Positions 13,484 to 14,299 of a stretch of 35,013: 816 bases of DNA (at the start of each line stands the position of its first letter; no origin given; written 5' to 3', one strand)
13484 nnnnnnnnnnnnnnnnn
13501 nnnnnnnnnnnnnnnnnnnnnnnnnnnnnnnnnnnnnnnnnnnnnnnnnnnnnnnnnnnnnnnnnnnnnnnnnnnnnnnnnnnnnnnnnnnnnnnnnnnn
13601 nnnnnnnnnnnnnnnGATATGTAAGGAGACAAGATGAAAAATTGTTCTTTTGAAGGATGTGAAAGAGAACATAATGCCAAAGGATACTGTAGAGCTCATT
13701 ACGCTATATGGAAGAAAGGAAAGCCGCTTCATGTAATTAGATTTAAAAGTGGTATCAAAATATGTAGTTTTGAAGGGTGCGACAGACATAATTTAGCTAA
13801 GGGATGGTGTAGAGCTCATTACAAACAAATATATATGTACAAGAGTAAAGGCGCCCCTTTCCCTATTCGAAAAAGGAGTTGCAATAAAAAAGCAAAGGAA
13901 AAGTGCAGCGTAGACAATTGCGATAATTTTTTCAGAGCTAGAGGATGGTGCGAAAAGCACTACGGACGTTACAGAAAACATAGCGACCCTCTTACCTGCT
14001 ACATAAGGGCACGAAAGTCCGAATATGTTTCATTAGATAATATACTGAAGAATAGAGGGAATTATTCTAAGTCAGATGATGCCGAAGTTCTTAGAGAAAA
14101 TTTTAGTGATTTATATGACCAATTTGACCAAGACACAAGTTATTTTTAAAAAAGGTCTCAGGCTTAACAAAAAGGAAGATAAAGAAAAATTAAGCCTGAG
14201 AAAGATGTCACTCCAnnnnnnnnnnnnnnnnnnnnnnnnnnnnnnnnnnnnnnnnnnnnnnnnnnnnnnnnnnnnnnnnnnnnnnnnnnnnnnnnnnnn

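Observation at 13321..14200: Antisense two-gene cassette (Xis-like HTH plus triple CCCH zinc-finger protein) in the structural operon, preceded by helically phased ATGTAAA repeats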

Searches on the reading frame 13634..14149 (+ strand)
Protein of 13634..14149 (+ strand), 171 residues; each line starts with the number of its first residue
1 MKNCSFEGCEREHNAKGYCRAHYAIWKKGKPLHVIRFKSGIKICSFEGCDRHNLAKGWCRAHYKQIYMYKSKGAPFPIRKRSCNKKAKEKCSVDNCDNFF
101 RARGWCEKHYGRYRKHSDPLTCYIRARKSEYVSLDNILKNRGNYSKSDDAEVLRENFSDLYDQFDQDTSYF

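Call 3: search_protein_families(library=pfam, proteins=[window:13634-14149:+], max_evalue=1)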
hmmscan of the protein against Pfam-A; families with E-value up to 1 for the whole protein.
window:13634-14149:+ (171 aa): 1 family
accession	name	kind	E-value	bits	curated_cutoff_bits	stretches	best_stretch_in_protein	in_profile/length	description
PF24906.1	Zf_WRKY19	-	0.037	14.3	27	1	42-62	2-22/24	WRKY19 zinc finger domain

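Call 4: search_protein_families(library=phrogs, proteins=[window:13634-14149:+], max_evalue=1)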
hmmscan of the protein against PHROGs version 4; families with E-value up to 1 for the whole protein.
window:13634-14149:+ (171 aa): 6 families
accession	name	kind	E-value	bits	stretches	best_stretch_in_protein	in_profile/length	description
phrog_5351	-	DNA, RNA and nucleotide metabolism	1.8e-23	84.6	2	1-74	6-79/171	HNH endonuclease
phrog_1271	-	DNA, RNA and nucleotide metabolism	2.3e-19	71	2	2-71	38-106/361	HNH endonuclease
phrog_19978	-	DNA, RNA and nucleotide metabolism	9.1e-14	52.7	3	1-36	5-40/111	HNH endonuclease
phrog_12258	-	DNA, RNA and nucleotide metabolism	2.2e-08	35.3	2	43-70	92-119/123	HTH DNA binding protein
phrog_12058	-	unknown function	2e-07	30.7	2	89-134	4-49/768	-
phrog_3593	-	DNA, RNA and nucleotide metabolism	9.3e-07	29.7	2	38-90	8-57/210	HNH endonuclease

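Call 11: search_protein_families(library=ncbifam, proteins=[window:13634-14149:+], max_evalue=1)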
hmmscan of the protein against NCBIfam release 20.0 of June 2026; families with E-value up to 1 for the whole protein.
window:13634-14149:+ (171 aa): 0 families

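Call 13: find_homologous_proteins(query=window:13634-14149:+)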
Query window:13634-14149:+ (171 aa): 10 proteins with E <= 0.001 among 22 candidates.
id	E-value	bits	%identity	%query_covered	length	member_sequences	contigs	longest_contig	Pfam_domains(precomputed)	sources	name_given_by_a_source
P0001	5.7e-116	403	100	100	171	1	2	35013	-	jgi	jgi:hypothetical protein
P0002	8.7e-87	308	82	96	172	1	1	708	-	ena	-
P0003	7.8e-59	217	44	97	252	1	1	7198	-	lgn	-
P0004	5.2e-58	214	44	98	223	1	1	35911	PF24906.2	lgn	-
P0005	3.7e-57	211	51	99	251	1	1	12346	-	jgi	jgi:hypothetical protein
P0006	2.8e-56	208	48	98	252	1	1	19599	-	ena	-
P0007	5.9e-55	204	50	99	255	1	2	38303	-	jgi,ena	jgi:hypothetical protein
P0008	3.4e-50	189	46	99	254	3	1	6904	-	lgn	-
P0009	1.7e-46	177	50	99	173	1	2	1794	-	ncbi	-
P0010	6.9e-6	44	40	40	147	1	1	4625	PF02945.22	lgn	-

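Call 15: find_encoding_contigs(protein=P0007, flank=10000, max_places=3)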
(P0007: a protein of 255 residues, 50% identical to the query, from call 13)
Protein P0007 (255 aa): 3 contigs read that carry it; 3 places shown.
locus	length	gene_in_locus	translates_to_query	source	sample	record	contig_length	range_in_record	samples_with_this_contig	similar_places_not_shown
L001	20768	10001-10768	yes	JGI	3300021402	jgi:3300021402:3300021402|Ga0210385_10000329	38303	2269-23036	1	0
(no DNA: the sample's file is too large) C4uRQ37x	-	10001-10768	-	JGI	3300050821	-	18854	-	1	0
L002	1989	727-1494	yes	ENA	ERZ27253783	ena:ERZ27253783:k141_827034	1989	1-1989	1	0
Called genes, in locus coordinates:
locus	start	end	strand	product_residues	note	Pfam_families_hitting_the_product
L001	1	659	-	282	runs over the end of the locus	-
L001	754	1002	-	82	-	-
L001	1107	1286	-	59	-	-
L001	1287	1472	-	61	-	-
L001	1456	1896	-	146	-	-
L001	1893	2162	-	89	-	-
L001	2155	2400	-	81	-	-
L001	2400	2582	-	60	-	-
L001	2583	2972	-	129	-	-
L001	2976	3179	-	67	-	-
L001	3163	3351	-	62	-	-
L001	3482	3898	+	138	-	-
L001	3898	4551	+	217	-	PF13479:AAA_24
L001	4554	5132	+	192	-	-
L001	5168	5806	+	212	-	-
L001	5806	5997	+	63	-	-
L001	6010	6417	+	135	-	-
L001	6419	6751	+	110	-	-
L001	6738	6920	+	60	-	-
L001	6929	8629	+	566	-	PF00270:DEAD, PF04851:ResIII, PF00271:Helicase_C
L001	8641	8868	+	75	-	-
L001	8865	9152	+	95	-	-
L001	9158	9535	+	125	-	-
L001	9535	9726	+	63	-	-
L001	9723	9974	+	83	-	-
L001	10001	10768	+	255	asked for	-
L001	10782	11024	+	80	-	-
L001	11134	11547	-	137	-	-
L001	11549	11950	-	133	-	PF00959:Phage_lysozyme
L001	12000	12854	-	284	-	-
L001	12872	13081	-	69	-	-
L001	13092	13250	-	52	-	-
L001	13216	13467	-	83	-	-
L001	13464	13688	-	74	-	-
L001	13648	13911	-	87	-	-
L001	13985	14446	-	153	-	-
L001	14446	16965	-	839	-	PF21722:Gly_rich_2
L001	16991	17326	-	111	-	-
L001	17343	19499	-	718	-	-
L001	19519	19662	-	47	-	-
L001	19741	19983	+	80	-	-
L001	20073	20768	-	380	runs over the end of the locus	-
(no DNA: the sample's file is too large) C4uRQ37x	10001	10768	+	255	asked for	-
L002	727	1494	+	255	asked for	-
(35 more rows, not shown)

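Call 16: find_encoding_contigs(protein=P0004, flank=10000, max_places=3)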
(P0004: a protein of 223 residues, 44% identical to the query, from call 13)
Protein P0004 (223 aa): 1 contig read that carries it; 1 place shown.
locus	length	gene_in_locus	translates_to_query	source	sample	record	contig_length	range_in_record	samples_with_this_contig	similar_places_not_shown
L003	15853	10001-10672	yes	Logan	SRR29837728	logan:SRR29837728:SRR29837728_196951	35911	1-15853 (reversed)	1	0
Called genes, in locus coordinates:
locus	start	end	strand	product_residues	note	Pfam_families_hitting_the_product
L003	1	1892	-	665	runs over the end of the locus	-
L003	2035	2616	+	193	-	PF02945:Endonuclease_7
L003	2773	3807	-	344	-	-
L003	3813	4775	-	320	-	-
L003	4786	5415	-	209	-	-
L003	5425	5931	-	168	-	-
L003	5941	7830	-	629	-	PF11134:Phage_stabilise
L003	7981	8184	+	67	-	-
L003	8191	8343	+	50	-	-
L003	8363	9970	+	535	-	PF00150:Cellulase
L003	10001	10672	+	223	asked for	PF24906:Zf_WRKY19 (faint)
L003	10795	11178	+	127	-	-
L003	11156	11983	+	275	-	-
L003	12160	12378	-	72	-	-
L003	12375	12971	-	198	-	PF02945:Endonuclease_7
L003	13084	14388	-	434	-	-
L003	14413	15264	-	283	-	-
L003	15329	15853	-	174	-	?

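Call 20: find_encoding_contigs(protein=P0006, flank=10000, max_places=2)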
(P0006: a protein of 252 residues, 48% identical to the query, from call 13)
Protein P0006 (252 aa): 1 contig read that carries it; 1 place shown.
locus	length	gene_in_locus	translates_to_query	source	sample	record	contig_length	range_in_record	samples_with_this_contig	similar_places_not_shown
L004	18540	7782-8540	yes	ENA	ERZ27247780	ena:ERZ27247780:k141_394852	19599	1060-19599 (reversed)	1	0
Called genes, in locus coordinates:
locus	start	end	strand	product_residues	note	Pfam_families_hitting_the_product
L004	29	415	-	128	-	-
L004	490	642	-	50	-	-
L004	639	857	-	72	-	-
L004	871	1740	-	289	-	-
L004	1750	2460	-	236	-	PF13730:HTH_36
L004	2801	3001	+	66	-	-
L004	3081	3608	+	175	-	-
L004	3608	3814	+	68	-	-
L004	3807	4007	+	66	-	-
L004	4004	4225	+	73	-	-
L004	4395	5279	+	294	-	PF13479:AAA_24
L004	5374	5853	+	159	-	PF05037:DUF669 (weak)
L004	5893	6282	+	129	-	PF11195:Tad2-like (weak)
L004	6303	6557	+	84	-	-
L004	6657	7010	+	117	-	-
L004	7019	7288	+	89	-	PF19905:DUF6378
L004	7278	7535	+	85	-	-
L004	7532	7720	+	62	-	-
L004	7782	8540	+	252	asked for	-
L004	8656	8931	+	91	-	-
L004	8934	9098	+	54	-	-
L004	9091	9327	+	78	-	-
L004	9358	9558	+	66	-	-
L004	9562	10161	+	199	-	PF00239:Resolvase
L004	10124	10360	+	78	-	-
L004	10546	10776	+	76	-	PF05406:WGR (weak)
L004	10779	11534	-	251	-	-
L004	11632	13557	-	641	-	-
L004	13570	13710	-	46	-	-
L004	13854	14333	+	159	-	PF02945:Endonuclease_7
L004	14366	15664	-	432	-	-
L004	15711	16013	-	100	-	-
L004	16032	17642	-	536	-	-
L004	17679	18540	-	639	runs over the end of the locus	?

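Call 21: find_encoding_contigs(protein=P0005, flank=10000, max_places=2)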
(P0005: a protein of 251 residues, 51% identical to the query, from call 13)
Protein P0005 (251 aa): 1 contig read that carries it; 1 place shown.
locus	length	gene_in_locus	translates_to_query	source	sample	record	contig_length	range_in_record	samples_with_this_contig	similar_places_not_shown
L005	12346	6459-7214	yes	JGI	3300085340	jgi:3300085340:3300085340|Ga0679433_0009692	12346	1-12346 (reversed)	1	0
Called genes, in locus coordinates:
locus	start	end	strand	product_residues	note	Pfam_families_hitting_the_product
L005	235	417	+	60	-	-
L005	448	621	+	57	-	-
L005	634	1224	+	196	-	-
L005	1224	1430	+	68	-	-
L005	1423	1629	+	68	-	-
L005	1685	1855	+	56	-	-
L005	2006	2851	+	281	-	PF13479:AAA_24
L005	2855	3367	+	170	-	PF13392:HNH_3 (weak)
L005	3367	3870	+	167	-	PF05037:DUF669 (faint)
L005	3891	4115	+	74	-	-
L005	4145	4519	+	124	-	PF11195:Tad2-like (weak)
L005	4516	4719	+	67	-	-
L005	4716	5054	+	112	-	-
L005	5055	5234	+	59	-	-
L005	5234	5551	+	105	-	-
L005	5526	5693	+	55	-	-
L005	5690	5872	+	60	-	-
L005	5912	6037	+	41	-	-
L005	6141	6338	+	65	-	-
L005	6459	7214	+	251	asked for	-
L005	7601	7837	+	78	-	-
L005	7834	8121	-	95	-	-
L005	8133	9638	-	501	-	-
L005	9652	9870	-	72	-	-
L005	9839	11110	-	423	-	-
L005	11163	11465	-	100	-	-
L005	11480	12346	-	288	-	?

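Call 22: find_encoding_contigs(protein=P0001, flank=10000, max_places=4)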
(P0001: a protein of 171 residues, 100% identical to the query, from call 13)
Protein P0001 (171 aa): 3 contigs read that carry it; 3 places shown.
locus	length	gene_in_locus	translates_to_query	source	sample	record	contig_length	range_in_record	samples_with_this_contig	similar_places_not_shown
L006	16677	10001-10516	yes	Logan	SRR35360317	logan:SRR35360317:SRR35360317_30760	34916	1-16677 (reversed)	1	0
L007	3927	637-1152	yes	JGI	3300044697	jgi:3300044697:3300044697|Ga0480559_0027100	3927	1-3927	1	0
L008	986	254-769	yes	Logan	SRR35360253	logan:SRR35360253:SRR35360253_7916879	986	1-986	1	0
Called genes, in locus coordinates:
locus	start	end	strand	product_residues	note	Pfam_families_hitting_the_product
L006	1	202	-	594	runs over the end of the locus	-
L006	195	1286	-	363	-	-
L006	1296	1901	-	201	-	-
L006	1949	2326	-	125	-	-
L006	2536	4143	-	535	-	PF11134:Phage_stabilise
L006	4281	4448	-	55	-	-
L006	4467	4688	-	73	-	-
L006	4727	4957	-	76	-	-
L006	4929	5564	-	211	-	PF02945:Endonuclease_7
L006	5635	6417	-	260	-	-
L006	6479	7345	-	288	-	-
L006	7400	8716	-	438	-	-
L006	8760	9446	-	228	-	-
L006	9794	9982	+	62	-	PF12728:HTH_17 (weak)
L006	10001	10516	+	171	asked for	-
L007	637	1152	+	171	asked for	-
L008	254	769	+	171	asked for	-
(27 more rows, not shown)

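Call 24: find_related_loci(query=window:13634-14149:+, collection=viral_contigs, flank=6000)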
Query window:13634-14149:+ (171 aa) in viral_contigs; peptide patterns used: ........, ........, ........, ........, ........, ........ (x = any residue, [..] = any of these).
10 stretches matched a pattern; 1 encode a relative of the query (tblastn E <= 1e-3); 1 distinct loci.
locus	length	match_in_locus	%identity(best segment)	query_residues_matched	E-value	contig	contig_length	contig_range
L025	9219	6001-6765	50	1-170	2e-48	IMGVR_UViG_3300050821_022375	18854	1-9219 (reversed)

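Call 42: search_dna_similar(query=window:13634-14149:+, collection=phages, mode=protein, max_rows=25, max_evalue=0.001)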
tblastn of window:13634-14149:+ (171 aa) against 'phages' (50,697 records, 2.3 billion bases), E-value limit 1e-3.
Records with a match: 56; places in all: 65; records where one place covers at least 80% of the query: 2.
Best place of each record, by identity: 60-80% 5; <60% 51.
By first word of the organism name: Mycobacterium 23; Gordonia 13; Propionibacterium 5; Arthrobacter 4; Microbacterium 3; Rhodococcus 2; Pseudanabaena 1; Microcystis 1; Rhizobium 1; Bacteriophage 1; and 2 more.
By host as written in the record: Mycobacterium smegmatis mc2 155 17; Gordonia terrae 3612 13; Propionibacterium freudenreichii TL110 5; Mycobacterium smegmatis mc#155 2; Microbacterium sp. R1 2; Rhodococcus erythropolis RIA 643 2; Arthrobacter globiformis NRRL B-2979 2; Microbacterium foliorum NRRL B-24224 1; and 12 more.
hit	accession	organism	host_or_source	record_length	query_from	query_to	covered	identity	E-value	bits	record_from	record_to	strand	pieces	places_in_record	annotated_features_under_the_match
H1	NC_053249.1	Gordonia phage Verity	Gordonia terrae 3612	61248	1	135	79%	33.1%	4e-14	75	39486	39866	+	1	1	42: HNH endonuclease | 41: endolysin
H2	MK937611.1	Gordonia phage Verity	Gordonia terrae 3612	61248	1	135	79%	33.1%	4e-14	75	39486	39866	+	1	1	42: HNH endonuclease | 41: lysin A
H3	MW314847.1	Gordonia phage Delrey21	Gordonia terrae 3612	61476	1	135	79%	33.1%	4e-14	75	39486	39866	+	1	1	42: HNH endonuclease | 41: lysin A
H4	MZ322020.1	Gordonia phage DoctorFroggo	Gordonia terrae 3612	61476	1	135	79%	33.1%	4e-14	75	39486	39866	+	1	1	42: HNH endonuclease | 41: lysin A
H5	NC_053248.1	Gordonia phage Zipp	Gordonia terrae 3612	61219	4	135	77%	33.1%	1e-13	73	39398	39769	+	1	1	42: hypothetical protein | 43: HNH endonuclease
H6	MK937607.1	Gordonia phage Zipp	Gordonia terrae 3612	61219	4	135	77%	33.1%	1e-13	73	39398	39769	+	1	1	42: hypothetical protein | 43: HNH endonuclease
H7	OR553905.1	Microbacterium phage Magritte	Microbacterium foliorum NRRL B-24224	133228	2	125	73%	34.7%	2e-6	99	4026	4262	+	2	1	7: HNH endonuclease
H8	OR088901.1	Arthrobacter phage 1191A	Arthrobacter sp. c7_119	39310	2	119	69%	35.5%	9e-12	68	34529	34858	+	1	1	HNH endonuclease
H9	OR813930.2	Mycobacterium phage WXIN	Mycolicibacterium septicum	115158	1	150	88%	27.3%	3e-7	54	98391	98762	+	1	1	none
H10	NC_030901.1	Gordonia phage ClubL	Gordonia terrae 3612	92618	2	134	78%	30.2%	1e-5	50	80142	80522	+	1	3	149: HNH endonuclease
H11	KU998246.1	Gordonia phage ClubL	Gordonia terrae 3612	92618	2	134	78%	30.2%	1e-5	50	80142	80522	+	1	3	149: HNH endonuclease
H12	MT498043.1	Arthrobacter phage Jinkies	Arthrobacter globiformis B-2979 SEA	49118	1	142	83%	28.0%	1e-8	59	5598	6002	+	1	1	7: HNH endonuclease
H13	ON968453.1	Pseudanabaena phage Pan2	Pseudanabaena sp.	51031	2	126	73%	31.5%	1e-10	65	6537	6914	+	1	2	none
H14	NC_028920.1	Mycobacterium phage Abrogate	Mycobacterium smegmatis mc2 155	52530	2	129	75%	30.8%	2e-9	61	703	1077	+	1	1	HNH endonuclease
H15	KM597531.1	Mycobacterium phage Abrogate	Mycobacterium smegmatis mc2 155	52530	2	129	75%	30.8%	2e-9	61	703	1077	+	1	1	HNH endonuclease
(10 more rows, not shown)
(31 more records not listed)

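Call 43: search_solved_structures(query=A2, max_evalue=1, show_alignments=2)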
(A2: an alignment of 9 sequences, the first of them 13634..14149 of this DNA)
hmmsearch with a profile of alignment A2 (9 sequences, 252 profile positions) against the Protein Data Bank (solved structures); distinct sequences matched with E-value up to 1: 0.

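Call 44: predict_structure(alignment_id=A2)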
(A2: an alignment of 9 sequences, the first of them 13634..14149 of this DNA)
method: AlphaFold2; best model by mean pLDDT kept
length: 171 residues; sequences in the alignment: 9
mean_pLDDT: 57.0   pTM: 0.25
mean pLDDT of the five models: 57.0, 56.9, 55.8, 42.3, 38.9
residues with pLDDT >= 90: 0; 70-90: 51; 50-70: 46; < 50: 74
segments of 3 or more residues with pLDDT < 50: 30-41, 73-85, 122-168
pLDDT, mean of each block of 10 residues (from residue 1): 70 75 68 36 65 68 66 45 53 74 74 68 41 39 44 43 43 42
secondary structure, 60 per line:
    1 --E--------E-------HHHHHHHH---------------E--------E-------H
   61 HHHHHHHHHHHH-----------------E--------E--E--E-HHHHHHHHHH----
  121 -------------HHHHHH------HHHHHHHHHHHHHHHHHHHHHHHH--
elements in order: H20-27 H60-72 H107-116 H134-139 H146-169

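Call 45: search_protein_representatives(alignment_id=A2)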
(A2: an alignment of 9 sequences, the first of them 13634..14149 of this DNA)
Query: 9 sequences, 252 profile positions. Proteins with E-value up to 0.001 (for the whole library): 17189; up to 1e-10: 4761; up to 1e-30: 138. The best 150 are listed.
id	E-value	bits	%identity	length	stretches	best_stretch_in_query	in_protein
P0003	4.6e-125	432.9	-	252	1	1-250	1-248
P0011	1.4e-94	333.0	-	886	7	2-137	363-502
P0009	3.1e-83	295.8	-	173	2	166-251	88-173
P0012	5.4e-76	272.1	-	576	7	42-216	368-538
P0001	8.5e-75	268.2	-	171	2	160-251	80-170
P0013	1.7e-67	244.3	-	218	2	1-124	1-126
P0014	2.7e-66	240.3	-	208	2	1-136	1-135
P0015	2.9e-66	240.2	-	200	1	47-239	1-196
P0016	4.1e-60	220.1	-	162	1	88-250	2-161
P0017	2.0e-59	217.9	-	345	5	2-74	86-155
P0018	6.3e-58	212.9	-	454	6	41-201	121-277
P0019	1.7e-55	204.9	-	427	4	3-202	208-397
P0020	1.7e-54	201.7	-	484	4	42-201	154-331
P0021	5.6e-54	200.0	-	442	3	47-206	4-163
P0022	3.1e-53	197.5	-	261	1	1-247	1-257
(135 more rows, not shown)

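Call 47: search_protein_families(library=pfam, alignment_id=A3, max_evalue=0.001)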
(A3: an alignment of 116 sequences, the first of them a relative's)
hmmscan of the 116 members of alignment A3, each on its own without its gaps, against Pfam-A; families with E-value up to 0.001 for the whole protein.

A. member 1, P0001 (171 aa): 0 families

B. families by the number of members that match (of 116 scanned): 19 families
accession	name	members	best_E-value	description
PF24906.1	Zf_WRKY19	51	3.5e-15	WRKY19 zinc finger domain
PF01844.29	HNH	19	1.8e-12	HNH endonuclease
PF13392.12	HNH_3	14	1.1e-21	HNH endonuclease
PF14279.12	HNH_5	14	1.9e-11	HNH endonuclease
PF19067.5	DUF5763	13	3.7e-08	Family of unknown function (DUF5763)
PF02945.21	Endonuclease_7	11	4.3e-23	Recombination endonuclease VII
PF05551.17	zf-His_Me_endon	4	1.3e-09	Zinc-binding loop region of homing endonuclease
PF01541.30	GIY-YIG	4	3.3e-07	GIY-YIG catalytic domain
PF14528.11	LAGLIDADG_3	3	5.1e-11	LAGLIDADG-like domain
PF19538.4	DUF6062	3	1.8e-05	Family of unknown function (DUF6062)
PF24757.1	C2H2_ASCIZ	2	4.9e-05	ASCIZ first and second C2H2 zinc finger domains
PF18721.6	CxC6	2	0.00012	CxC6 like cysteine cluster associated with KDZ transposases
PF13560.12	HTH_31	1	1.6e-09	Helix-turn-helix domain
PF01381.28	HTH_3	1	5.7e-08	Helix-turn-helix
PF04545.22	Sigma70_r4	1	1e-06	Sigma-70, region 4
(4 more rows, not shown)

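Call 50: find_related_loci(query=A2, collection=viral_contigs, flank=5000)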
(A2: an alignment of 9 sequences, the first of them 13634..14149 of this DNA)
Query A2 (171 aa) in viral_contigs; peptide patterns used: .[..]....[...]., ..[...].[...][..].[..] (x = any residue, [..] = any of these).
102 stretches matched a pattern; 48 encode a relative of the query (tblastn E <= 1e-3); 48 distinct loci.
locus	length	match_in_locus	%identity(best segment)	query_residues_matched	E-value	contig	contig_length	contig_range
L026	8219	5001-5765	50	1-170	8e-47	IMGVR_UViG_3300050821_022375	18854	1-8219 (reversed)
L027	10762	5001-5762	41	1-170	2e-36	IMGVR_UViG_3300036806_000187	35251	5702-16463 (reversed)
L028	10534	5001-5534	38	2-136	2e-21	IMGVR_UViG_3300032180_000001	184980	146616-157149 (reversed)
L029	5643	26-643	31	1-165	1e-20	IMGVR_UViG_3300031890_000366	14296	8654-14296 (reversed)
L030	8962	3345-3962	31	1-165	1e-20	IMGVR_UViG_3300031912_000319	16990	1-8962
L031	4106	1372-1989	31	1-165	1e-20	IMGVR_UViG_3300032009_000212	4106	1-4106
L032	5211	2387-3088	36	2-127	5e-19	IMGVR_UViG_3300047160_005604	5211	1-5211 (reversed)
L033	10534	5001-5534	38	2-136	2e-21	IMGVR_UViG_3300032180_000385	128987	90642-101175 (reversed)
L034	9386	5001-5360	40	1-117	2e-17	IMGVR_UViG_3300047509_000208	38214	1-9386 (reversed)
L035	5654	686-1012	36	3-115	3e-17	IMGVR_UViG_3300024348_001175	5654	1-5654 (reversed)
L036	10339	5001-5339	32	1-117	4e-16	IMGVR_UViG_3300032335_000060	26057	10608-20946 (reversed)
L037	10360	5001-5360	33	1-118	6e-15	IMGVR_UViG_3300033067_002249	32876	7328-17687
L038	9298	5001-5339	35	3-116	6e-14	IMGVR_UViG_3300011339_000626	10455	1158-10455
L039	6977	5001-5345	35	2-130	2e-13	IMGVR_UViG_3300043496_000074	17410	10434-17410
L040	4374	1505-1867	31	3-119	3e-13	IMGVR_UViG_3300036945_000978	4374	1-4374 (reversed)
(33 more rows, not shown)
